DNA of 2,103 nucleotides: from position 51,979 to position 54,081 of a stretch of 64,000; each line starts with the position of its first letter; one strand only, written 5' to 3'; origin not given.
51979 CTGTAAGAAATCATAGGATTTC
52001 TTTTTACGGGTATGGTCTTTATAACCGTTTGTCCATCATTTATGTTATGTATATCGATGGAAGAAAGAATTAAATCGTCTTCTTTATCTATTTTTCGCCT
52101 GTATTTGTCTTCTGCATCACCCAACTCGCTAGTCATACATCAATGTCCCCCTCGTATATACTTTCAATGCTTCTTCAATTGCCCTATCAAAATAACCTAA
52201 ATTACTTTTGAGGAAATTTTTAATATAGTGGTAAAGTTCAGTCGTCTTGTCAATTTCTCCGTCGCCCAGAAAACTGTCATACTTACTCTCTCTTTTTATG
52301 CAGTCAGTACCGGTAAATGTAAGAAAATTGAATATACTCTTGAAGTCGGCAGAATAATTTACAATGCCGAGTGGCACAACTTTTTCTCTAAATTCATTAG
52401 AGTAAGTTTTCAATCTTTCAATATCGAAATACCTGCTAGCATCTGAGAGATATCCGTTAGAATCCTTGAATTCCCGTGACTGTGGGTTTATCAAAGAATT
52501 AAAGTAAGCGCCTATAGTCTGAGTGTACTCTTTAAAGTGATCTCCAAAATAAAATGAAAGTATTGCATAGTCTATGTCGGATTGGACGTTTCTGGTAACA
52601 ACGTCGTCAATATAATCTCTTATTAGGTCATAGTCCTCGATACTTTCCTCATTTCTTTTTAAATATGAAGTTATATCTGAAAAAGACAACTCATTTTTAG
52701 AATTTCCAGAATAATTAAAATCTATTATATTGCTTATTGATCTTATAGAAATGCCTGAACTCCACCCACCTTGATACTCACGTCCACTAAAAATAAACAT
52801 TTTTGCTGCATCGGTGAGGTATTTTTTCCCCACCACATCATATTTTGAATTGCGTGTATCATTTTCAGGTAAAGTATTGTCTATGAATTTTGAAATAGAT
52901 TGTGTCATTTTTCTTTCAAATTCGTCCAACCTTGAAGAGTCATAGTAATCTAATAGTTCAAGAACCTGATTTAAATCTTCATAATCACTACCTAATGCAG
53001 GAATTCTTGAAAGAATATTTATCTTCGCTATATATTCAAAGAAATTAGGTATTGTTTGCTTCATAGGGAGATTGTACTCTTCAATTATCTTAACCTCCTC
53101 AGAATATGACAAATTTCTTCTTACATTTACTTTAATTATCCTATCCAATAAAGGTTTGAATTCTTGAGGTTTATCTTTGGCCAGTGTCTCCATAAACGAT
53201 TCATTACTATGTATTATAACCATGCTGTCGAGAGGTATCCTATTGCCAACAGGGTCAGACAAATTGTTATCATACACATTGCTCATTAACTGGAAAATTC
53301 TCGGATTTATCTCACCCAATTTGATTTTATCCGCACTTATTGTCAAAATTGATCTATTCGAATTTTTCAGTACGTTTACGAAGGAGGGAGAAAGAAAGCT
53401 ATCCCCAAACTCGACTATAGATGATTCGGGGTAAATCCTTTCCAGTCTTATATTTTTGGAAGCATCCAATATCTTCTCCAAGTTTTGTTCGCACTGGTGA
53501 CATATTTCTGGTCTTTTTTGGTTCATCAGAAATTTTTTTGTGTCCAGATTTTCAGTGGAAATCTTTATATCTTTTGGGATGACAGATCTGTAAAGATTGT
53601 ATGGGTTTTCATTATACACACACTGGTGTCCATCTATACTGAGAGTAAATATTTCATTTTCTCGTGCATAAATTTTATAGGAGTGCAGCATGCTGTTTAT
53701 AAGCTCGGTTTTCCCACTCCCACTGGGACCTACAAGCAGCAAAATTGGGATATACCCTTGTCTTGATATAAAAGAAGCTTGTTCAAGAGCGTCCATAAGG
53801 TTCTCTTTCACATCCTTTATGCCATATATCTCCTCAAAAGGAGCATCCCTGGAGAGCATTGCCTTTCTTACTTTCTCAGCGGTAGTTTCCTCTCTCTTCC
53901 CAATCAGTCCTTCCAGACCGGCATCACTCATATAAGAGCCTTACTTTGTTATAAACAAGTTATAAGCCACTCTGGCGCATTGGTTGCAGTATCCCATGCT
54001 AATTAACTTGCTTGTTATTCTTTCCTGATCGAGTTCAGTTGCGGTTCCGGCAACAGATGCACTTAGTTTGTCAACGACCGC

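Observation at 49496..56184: Four-gene prkA / divergent prkA-like / yeaH(vWA) / spoVR operon in an AT-rich non-halophile-looking archaeon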

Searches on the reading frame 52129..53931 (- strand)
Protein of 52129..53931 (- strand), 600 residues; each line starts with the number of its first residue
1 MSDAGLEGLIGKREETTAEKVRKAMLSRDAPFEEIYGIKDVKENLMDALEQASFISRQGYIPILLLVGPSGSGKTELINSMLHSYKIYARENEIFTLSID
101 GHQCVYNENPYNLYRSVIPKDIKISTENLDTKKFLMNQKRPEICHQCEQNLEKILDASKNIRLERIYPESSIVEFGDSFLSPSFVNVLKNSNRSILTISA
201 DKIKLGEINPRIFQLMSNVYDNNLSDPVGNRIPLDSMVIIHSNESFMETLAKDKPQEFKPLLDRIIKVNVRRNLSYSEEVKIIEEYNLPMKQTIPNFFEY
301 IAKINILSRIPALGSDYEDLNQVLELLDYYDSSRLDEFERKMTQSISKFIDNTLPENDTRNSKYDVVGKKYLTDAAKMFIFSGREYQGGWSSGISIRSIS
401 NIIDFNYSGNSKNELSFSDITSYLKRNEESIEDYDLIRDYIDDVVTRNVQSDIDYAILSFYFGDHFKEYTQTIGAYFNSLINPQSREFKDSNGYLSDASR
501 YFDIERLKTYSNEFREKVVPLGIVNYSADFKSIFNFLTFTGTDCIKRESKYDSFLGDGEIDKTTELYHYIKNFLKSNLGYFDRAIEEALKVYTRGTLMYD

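Call 3: search_protein_families(library=pfam, proteins=[window:52129-53931:-], max_evalue=0.01)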
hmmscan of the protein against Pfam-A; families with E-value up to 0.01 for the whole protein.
window:52129-53931:- (600 aa): 5 families
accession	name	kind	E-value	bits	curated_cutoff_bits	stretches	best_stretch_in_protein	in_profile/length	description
PF08298.17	AAA_PrkA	-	3.5e-15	56.3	25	2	228-310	267-351/358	PrkA AAA domain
PF13191.12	AAA_16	-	0.00012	23.1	32.6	1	44-111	7-66/167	AAA ATPase domain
PF02492.25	cobW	-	0.00021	21.4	20.7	1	62-104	1-47/180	CobW/HypB/UreG, nucleotide-binding domain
PF13401.12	AAA_22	-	0.0045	17.7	27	0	63-93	7-33/130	AAA domain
PF00005.33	ABC_tran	-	0.0056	17.7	25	0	63-103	13-48/137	ABC transporter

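Call 4: search_protein_families(library=ncbifam, proteins=[window:52129-53931:-], max_evalue=0.01)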
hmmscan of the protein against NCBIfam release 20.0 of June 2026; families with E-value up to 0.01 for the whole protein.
window:52129-53931:- (600 aa): 3 families
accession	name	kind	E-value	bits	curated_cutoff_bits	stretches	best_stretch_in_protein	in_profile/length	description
NF003230.0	PRK04195.1-6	equivalog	0.00029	19.7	441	1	31-86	12-64/494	replication factor C large subunit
NF038214.1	IS21_help_AAA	equivalog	0.0051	16.5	200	0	13-80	43-109/232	IS21-like element helper ATPase IstB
NF008053.0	PRK10787.1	equivalog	0.0052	14.9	891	1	33-82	322-370/784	endopeptidase La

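Call 6: find_homologous_proteins(query=window:52129-53931:-)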
Query window:52129-53931:- (600 aa): 30 proteins with E <= 0.001 among 8000 candidates.
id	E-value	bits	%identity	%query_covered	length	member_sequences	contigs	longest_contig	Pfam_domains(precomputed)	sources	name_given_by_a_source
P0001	3.1e-235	800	62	100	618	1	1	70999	PF08298.18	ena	-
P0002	2.7e-234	797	62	100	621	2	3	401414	PF08298.18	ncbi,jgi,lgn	jgi:GTPase SAR1 family protein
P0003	3.9e-221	754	59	100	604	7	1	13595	PF08298.18,PF13191.13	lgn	-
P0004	8.7e-221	753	58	100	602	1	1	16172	PF08298.18,PF13191.13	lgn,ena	-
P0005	9.7e-221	752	58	100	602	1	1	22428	PF08298.18,PF13191.13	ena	-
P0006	1.5e-220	752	58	100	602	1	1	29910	PF08298.18,PF13191.13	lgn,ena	-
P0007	4.9e-219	747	58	100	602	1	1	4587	PF08298.18,PF13191.13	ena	-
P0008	9.7e-215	733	56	100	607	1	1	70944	PF08298.18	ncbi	ncbi:MAG: hypothetical protein ACP5MV_02185 [Candidatus Parvarchaeum sp.]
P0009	5.0e-214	730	57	100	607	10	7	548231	PF08298.18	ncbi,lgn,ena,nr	ncbi:MAG: hypothetical protein OH338_03015 [Candidatus Parvarchaeota archaeon]|nr:hypothetical prote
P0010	9.1e-214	729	56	100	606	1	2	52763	PF08298.18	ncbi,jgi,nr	ncbi:hypothetical protein M1558_02810 [Candidatus Parvarchaeota archaeon]|nr:hypothetical protein [C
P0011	2.1e-212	725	57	100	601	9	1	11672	PF08298.18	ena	-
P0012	3.3e-212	724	59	100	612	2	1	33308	-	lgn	-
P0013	1.7e-210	719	56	100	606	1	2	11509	PF08298.18,PF13191.13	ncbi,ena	-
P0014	3.1e-210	718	56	100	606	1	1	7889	PF08298.18,PF13191.13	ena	-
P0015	1.8e-209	715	56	100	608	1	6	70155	PF08298.18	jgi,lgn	jgi:predicted Ser/Thr protein kinase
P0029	5.9e-80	288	33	99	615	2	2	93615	PF08298.18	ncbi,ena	-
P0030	8.0e-76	274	31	99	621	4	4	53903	PF08298.18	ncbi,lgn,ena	-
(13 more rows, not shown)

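Call 13: search_solved_structures(query=window:52129-53931:-, max_evalue=1)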
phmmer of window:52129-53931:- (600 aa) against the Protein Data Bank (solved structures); distinct sequences matched with E-value up to 1: 22.
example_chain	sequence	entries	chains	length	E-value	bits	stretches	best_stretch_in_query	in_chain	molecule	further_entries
4ypn_A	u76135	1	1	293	0.00054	22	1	28-84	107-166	Lon protease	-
4ypl_A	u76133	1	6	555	0.0014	20.7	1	28-84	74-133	Lon protease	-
8k3y_F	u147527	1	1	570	0.0014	20.6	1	28-84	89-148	Lon protease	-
7fd4_B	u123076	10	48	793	0.0019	20.2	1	28-84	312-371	Lon protease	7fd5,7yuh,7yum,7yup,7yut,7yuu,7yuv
7ypj_A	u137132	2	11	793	0.0019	20.2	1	28-84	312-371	Lon protease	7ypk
6wqh_A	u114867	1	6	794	0.0019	20.2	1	28-84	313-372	Lon protease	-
7fid_B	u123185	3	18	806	0.0019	20.2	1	28-84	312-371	Lon protease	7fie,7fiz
7yph_A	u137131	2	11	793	0.0021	20.1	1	28-84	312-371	Lon protease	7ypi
8k3y_A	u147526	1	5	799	0.0021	20.1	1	28-84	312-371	Lon protease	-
7p6u_A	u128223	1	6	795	0.0041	19.1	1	31-84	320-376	Lon protease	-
6on2_A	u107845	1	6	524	0.026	16.4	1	19-83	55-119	ATP-dependent protease La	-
6v11_A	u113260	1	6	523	0.028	16.4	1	19-83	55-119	Lon protease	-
5uj7_C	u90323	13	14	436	0.046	15.6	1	19-84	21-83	Origin recognition complex subunit 4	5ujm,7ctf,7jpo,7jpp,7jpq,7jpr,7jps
7cte_D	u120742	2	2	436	0.049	15.5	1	19-84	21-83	Origin recognition complex subunit 4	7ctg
6n2i_A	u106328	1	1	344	0.075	14.9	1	29-83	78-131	DNA-binding ATP-dependent protease La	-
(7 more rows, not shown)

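Call 30: search_solved_structures(query=A1, max_evalue=0.01, show_alignments=1)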
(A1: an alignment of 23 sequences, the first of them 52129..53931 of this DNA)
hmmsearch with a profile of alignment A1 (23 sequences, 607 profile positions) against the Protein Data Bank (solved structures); distinct sequences matched with E-value up to 0.01: 18.
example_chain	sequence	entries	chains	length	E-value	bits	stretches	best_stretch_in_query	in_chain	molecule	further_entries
9xip_A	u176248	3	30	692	1.2e-06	30.6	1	212-310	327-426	Serine protein kinase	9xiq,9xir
7p6u_A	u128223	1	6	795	3.3e-05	25.9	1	6-86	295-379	Lon protease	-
6emw_B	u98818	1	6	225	0.00012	24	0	203-251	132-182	ATP-dependent Clp protease ATP-binding subunit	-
4ypn_A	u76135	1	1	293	0.00047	22.1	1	28-86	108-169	Lon protease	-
6v11_A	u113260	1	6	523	0.00081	21.3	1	20-84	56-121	Lon protease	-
6on2_A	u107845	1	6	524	0.00081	21.3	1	20-84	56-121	ATP-dependent protease La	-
6c2u_A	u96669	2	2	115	0.00092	21.1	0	62-100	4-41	phosphate-loop protein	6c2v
7fd4_B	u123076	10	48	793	0.00099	21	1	28-86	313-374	Lon protease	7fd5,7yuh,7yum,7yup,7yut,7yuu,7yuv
7ypj_A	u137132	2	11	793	0.001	21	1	28-86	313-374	Lon protease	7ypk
6wqh_A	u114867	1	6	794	0.001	21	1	28-86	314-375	Lon protease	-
7fid_B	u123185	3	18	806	0.001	20.9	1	28-86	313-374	Lon protease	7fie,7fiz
4ypl_A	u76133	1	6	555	0.0013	20.6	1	28-86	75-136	Lon protease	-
8k3y_F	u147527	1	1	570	0.0013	20.6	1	28-86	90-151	Lon protease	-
7yph_A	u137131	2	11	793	0.0013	20.6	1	28-86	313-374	Lon protease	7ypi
8k3y_A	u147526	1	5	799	0.0013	20.6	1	28-86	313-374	Lon protease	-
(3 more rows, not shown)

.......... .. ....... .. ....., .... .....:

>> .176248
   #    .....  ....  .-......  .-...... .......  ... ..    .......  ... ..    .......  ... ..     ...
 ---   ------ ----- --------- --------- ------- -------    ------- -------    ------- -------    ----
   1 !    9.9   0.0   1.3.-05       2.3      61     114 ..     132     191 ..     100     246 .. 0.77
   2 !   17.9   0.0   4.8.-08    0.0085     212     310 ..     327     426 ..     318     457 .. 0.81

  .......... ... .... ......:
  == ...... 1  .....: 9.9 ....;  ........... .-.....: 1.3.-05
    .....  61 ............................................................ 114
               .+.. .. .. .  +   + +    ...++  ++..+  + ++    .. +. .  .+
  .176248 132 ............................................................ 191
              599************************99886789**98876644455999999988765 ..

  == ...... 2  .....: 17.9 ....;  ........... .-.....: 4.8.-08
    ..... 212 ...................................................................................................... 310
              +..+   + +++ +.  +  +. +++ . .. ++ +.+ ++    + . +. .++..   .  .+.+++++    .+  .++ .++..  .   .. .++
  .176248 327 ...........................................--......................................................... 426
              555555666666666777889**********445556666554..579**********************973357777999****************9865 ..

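Call 32: find_encoding_contigs(protein=P0029, flank=8000, max_places=2)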
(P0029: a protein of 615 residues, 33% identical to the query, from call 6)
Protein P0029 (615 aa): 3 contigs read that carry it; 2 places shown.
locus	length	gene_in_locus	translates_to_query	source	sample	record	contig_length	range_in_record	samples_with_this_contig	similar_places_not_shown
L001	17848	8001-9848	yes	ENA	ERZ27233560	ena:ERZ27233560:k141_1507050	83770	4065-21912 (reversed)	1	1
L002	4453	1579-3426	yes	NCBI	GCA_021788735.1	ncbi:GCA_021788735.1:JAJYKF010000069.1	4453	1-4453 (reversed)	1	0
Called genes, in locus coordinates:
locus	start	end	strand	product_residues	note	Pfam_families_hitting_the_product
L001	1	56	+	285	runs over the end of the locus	PF01619:Pro_dh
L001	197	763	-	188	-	-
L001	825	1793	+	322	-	PF04307:YdjM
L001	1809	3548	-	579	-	-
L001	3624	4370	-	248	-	PF03372:Exo_endo_phos, PF14529:Exo_endo_phos_2 (faint)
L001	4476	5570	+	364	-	PF00291:PALP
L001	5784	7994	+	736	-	PF08298:AAA_PrkA, PF06798:PrkA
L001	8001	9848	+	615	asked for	PF08298:AAA_PrkA (faint)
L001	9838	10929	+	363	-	PF04285:DUF444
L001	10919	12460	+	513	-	PF04293:SpoVR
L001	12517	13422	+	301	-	PF13175:AAA_15 (faint), PF00005:ABC_tran, PF13304:AAA_21 (weak)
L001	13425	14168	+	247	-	PF01061:ABC2_membrane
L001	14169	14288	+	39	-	-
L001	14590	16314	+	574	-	PF02511:Thy1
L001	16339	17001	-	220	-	-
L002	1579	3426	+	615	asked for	PF08298:AAA_PrkA (faint)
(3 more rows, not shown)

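Call 33: find_encoding_contigs(protein=P0030, flank=8000, max_places=2)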
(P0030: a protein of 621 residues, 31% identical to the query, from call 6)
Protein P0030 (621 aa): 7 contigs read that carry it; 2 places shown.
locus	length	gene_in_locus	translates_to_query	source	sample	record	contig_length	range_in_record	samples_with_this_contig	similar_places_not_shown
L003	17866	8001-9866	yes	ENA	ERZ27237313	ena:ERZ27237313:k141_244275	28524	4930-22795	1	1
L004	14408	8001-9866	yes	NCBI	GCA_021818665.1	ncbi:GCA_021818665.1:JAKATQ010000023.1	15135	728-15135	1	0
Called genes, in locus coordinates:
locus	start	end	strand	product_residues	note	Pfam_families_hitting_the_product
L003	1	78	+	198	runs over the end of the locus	PF01909:NTP_transf_2, PF18765:Polbeta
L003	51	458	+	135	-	PF05168:HEPN, PF14355:Abi_C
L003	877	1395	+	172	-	PF01909:NTP_transf_2 (weak), PF18765:Polbeta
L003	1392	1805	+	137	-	PF01934:HepT-like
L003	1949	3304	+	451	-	PF02878:PGM_PMM_I, PF02879:PGM_PMM_II, PF02880:PGM_PMM_III, PF00408:PGM_PMM_IV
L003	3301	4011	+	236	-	PF00483:NTP_transferase, PF01128:IspD (weak), PF12804:NTP_transf_3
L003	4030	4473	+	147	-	PF13527:Acetyltransf_9, PF00583:Acetyltransf_1, PF13673:Acetyltransf_10, PF13508:Acetyltransf_7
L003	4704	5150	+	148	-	PF00300:His_Phos_1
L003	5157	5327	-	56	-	-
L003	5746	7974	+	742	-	PF08298:AAA_PrkA (weak)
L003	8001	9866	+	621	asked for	PF08298:AAA_PrkA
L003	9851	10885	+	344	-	PF04285:DUF444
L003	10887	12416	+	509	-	PF04293:SpoVR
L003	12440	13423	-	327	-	PF00288:GHMP_kinases_N, PF08544:GHMP_kinases_C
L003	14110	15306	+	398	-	PF13393:tRNA-synt_His, PF00587:tRNA-synt_2b, PF03129:HGTP_anticodon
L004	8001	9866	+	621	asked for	PF08298:AAA_PrkA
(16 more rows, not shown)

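Call 34: search_protein_representatives(alignment_id=A1)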
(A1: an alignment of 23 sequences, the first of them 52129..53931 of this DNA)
Query: 23 sequences, 607 profile positions. Proteins with E-value up to 0.001 (for the whole library): 120; up to 1e-10: 39; up to 1e-30: 28. The best 120 are listed.
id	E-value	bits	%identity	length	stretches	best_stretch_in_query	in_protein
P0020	4.3e-286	966.8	-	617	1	1-607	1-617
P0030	1.4e-200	684.4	-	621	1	1-605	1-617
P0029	4.8e-191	652.9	-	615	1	1-605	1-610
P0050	2.3e-150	518.6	-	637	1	6-605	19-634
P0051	4.1e-150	517.7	-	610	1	4-600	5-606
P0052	1.4e-144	499.4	-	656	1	5-603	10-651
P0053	1.9e-144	499.0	-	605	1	3-605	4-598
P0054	3.5e-143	494.8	-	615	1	1-603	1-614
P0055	4.1e-134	464.9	-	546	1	1-526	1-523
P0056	1.2e-132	460.0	-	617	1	4-601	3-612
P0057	7.6e-82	292.2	-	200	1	1-185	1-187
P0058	5.1e-52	193.7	-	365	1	13-332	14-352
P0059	4.3e-49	184.1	-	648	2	28-333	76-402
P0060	4.1e-46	174.2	-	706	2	29-331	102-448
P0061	5.0e-46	173.9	-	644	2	31-324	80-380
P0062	3.0e-45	171.4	-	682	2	9-340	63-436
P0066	1.3e-39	152.8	-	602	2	27-330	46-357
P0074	9.9e-31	123.4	-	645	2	29-347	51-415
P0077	6.0e-25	104.3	-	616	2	34-311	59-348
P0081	1.5e-12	63.4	-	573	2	14-283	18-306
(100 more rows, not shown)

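Call 35: list_cluster_members(proteins=[P0050, P0051, P0052, P0053, P0054, P0056, P0059, P0060, P0062, P0066])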
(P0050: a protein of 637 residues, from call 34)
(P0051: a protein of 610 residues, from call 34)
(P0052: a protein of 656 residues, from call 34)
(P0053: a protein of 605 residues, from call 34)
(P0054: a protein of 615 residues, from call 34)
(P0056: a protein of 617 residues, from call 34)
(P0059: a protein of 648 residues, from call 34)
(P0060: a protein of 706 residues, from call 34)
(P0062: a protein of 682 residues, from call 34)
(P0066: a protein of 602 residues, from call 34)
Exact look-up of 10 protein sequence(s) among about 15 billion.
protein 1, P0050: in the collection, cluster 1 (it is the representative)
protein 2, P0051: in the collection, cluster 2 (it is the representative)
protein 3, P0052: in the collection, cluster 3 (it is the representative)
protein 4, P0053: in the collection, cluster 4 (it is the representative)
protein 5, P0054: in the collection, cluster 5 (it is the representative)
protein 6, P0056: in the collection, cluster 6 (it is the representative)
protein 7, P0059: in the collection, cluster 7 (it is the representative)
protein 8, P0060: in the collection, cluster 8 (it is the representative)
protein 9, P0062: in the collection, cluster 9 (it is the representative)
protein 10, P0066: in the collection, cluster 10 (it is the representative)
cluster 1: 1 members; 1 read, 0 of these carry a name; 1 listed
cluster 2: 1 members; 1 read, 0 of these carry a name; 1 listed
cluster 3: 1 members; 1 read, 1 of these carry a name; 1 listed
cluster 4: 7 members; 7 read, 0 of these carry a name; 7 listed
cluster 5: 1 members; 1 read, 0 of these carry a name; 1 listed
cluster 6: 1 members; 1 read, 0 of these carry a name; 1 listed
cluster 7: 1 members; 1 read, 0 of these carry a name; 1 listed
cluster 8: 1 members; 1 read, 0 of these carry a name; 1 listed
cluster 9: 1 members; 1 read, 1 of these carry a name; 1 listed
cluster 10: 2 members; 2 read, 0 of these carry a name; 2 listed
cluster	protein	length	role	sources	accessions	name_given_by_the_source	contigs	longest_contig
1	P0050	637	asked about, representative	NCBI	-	-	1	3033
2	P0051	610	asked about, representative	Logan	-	-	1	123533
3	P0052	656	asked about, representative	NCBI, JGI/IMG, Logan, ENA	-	hypothetical protein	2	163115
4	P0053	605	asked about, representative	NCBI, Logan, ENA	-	-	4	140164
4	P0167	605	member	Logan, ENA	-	-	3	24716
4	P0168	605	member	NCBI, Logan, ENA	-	-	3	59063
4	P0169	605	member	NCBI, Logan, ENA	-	-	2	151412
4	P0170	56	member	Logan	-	-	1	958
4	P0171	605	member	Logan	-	-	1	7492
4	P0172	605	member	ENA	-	-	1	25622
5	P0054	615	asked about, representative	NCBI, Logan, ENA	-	-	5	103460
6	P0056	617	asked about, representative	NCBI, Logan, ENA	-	-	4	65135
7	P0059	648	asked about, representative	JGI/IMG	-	-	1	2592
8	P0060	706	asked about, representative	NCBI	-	-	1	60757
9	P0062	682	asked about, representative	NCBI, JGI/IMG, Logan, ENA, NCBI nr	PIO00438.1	hypothetical protein COT72_01900 [archaeon CG10_big_fil_rev_8_21_14_0_10_43_11] | MAG: hypothetical protein COT72_01900 [archaeon CG10_big_fil_rev_8_21_14_0_10_43_11]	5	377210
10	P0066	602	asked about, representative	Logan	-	-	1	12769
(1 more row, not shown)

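Call 39: find_related_loci(query=A1, collection=genome_contigs, flank=8000)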
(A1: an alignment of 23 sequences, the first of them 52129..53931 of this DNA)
Query A1 (600 aa) in genome_contigs; peptide patterns used: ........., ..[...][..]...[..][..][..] (x = any residue, [..] = any of these).
345 stretches matched a pattern; 25 encode a relative of the query (tblastn E <= 1e-3); 25 distinct loci.
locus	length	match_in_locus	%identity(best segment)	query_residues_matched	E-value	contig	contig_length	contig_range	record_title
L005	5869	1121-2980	62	1-600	0e+0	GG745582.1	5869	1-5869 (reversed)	MAG: Candidatus Parvarchaeum acidophilus ARMAN-5 genomic scaffold Scf_ARM5contig_4283, whole genome shotgun sequence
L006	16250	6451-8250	57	1-600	0e+0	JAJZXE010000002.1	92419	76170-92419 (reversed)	MAG: Nanoarchaeota archaeon isolate TL1-3.bin47 NODE_131_length_92419_cov_4.586909, whole genome shotgun sequence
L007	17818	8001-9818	56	1-600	0e+0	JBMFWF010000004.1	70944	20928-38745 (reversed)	MAG: Candidatus Parvarchaeum sp. isolate KM4364-11 NODE_4_length_70944_cov_18.943542, whole genome shotgun sequence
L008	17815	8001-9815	56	1-600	0e+0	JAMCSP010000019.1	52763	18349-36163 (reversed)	MAG: Candidatus Parvarchaeota archaeon isolate FK_Sedi_A_Bin.205 NODE_1078_length_52763_cov_7.39796, whole genome shotgu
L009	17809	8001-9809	59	1-600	0e+0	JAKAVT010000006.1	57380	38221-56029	MAG: Nanoarchaeota archaeon isolate YP4.bin125 NODE_738_length_57380_cov_3.647040, whole genome shotgun sequence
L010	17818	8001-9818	56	1-600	0e+0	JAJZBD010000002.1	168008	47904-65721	MAG: Nanoarchaeota archaeon isolate HSP2.bin18 NODE_33_length_168008_cov_4.137264, whole genome shotgun sequence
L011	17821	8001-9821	53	1-600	0e+0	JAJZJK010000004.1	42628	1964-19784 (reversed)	MAG: Nanoarchaeota archaeon isolate LSA5.bin34 NODE_1150_length_42628_cov_5.948825, whole genome shotgun sequence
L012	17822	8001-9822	56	1-600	0e+0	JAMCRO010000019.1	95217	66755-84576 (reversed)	MAG: Candidatus Parvarchaeota archaeon isolate FK_Sedi_A_Bin.253 NODE_316_length_95217_cov_3.67877, whole genome shotgun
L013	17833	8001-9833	49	1-597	0e+0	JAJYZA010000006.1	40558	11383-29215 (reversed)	MAG: Nanoarchaeota archaeon isolate FK4.bin88 NODE_903_length_40558_cov_1.786253, whole genome shotgun sequence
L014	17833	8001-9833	59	1-600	0e+0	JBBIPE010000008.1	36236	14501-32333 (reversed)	MAG: archaeon isolate QH1S170213_bin_296 NODE_70_length_36236_cov_10.0507, whole genome shotgun sequence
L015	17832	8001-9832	52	1-600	2e-168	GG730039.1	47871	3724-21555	MAG: Candidatus Parvarchaeum acidiphilum ARMAN-4 genomic scaffold Scf_ARM4contig_1498, whole genome shotgun sequence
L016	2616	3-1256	63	190-600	2e-170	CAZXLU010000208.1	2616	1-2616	MAG TPA_asm: Candidatus Woesearchaeota archaeon isolate binchicken_co250_400 genome assembly, contig: NODE_59475_length_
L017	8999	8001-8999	61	1-333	4e-132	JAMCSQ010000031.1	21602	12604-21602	MAG: Candidatus Parvarchaeota archaeon isolate FK_Sedi_A_Bin.204 NODE_5386_length_21602_cov_14.2166, whole genome shotgu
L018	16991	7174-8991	56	1-600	0e+0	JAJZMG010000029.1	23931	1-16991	MAG: Nanoarchaeota archaeon isolate MAS3.bin171 NODE_4184_length_23931_cov_8.184633, whole genome shotgun sequence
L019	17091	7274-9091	57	1-600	0e+0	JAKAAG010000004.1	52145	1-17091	MAG: Nanoarchaeota archaeon isolate TL2-4.bin18 NODE_209_length_52145_cov_290.502999, whole genome shotgun sequence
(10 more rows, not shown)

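Call 41: find_encoding_contigs(protein=P0062, flank=8000, max_places=1)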
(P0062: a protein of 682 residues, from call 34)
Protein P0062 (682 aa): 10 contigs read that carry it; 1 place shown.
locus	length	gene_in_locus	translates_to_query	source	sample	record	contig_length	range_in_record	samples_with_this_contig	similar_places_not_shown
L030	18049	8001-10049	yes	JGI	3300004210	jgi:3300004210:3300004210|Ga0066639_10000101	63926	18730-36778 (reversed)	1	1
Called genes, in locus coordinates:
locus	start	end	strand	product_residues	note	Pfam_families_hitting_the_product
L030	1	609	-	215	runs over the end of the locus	PF00730:HhH-GPD, PF14520:HHH_5 (faint), PF00633:HHH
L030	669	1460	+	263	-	PF01988:VIT1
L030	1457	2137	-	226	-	PF04055:Radical_SAM, PF13353:Fer4_12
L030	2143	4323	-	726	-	PF03477:ATP-cone, PF13597:NRDD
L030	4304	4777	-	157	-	PF22811:Zn_ribbon_NrdR, PF03477:ATP-cone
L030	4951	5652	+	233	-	PF00132:Hexapep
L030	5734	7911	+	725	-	PF08298:AAA_PrkA, PF06798:PrkA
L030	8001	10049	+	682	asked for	PF08298:AAA_PrkA (weak)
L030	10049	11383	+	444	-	PF04285:DUF444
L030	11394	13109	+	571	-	PF04293:SpoVR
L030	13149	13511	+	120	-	-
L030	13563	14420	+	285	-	-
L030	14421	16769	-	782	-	PF03104:DNA_pol_B_exo1, PF00136:DNA_pol_B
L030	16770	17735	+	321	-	-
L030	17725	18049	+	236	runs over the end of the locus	PF02683:DsbD_TM, PF11139:SfLAP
